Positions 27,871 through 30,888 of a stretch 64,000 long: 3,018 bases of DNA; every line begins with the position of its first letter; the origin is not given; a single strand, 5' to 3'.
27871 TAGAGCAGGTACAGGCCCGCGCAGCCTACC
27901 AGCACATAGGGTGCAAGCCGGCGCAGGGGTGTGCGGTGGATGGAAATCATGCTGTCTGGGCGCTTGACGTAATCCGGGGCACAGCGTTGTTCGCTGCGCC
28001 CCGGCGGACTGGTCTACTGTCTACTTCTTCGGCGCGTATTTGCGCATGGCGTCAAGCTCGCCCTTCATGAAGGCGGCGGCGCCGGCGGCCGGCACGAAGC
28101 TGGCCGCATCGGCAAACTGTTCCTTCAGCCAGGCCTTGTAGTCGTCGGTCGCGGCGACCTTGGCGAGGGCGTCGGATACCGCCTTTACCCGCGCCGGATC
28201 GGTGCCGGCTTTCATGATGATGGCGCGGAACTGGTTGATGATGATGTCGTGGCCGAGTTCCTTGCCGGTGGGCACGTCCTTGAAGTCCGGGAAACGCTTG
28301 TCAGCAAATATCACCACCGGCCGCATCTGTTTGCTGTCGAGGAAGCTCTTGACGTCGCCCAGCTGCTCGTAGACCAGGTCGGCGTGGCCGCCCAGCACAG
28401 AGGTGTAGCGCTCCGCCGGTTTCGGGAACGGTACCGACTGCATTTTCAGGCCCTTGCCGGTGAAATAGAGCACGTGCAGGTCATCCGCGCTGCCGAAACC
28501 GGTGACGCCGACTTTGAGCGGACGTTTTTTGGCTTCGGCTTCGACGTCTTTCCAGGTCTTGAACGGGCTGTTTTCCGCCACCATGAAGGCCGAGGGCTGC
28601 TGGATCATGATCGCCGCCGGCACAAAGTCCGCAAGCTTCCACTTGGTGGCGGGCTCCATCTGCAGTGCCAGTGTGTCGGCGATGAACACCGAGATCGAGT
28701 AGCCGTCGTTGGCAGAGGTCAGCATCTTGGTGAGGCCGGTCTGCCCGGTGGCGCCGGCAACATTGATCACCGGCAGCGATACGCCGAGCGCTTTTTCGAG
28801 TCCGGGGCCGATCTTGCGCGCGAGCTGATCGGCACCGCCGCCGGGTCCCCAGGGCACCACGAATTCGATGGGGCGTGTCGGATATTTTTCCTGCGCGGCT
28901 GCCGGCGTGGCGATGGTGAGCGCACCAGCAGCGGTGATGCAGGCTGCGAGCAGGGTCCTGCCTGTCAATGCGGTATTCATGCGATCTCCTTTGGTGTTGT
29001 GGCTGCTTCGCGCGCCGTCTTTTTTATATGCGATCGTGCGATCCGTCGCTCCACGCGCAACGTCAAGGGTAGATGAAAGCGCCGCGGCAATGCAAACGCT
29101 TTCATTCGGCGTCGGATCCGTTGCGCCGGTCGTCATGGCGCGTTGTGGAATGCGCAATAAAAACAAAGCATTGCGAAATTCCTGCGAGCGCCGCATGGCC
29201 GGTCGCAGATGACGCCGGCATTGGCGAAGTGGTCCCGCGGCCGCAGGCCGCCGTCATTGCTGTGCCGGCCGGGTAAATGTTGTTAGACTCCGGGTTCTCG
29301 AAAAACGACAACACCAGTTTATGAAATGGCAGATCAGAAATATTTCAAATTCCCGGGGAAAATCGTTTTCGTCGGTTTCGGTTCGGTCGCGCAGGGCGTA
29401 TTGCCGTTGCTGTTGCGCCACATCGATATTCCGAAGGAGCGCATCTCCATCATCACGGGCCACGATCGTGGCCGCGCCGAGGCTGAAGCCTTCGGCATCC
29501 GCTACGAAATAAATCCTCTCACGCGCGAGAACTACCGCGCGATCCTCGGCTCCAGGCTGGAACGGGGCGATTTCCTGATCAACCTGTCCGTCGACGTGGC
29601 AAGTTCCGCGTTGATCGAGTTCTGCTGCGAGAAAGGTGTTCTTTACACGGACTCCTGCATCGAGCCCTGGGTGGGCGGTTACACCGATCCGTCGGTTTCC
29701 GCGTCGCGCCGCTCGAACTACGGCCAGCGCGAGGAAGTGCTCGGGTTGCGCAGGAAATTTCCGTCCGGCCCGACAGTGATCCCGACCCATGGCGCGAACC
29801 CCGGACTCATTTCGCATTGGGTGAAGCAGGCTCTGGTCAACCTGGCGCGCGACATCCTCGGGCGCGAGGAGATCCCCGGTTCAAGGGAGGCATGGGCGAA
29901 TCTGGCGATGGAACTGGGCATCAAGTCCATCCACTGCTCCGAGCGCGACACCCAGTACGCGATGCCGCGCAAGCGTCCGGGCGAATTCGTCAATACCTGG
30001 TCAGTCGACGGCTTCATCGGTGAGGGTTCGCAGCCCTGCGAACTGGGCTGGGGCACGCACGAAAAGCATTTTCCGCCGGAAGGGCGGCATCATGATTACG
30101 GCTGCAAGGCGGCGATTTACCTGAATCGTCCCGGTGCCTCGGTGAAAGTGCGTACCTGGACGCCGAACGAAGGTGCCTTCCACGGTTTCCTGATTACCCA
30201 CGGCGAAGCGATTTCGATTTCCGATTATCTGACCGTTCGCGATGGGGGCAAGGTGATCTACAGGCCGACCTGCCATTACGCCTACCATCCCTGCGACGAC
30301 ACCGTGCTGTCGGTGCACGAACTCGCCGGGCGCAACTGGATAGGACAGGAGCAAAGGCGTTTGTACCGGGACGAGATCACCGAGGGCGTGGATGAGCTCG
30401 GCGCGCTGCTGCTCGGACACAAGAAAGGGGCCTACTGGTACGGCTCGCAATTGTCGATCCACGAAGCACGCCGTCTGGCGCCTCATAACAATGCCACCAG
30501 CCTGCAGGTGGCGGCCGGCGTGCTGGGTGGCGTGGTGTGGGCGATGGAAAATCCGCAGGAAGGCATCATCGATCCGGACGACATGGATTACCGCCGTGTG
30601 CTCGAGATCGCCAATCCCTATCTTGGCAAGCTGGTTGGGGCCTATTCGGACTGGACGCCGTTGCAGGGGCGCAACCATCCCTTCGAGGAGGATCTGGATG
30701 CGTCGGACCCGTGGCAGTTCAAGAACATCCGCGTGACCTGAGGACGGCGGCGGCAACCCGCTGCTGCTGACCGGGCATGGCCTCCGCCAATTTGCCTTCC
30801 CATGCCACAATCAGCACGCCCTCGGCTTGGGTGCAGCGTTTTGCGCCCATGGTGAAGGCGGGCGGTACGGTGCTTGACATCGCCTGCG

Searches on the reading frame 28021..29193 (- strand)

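Call 26: search_protein_families(library=pfam, proteins=[window:28021-29193:-], max_evalue=0.001)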
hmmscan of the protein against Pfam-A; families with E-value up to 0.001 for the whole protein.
window:28021-29193:- (390 aa): 1 family
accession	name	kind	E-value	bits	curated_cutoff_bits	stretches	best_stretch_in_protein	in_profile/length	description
PF03401.19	TctC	-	6.4e-21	75.5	27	1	125-359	2-242/274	Tripartite tricarboxylate transporter family receptor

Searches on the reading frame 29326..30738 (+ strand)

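Call 26: search_protein_families(library=pfam, proteins=[window:29326-30738:+], max_evalue=0.001)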
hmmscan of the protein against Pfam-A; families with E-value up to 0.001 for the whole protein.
window:29326-30738:+ (471 aa): 2 families
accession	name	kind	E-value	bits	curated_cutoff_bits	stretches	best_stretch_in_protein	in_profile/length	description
PF16653.10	Sacchrp_dh_C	-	9.4e-34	118.1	31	1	156-437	1-261/265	Saccharopine dehydrogenase C-terminal domain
PF03435.24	Sacchrp_dh_NADP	-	1.5e-27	96.9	25.1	1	13-152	1-129/129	Saccharopine dehydrogenase NADP binding domain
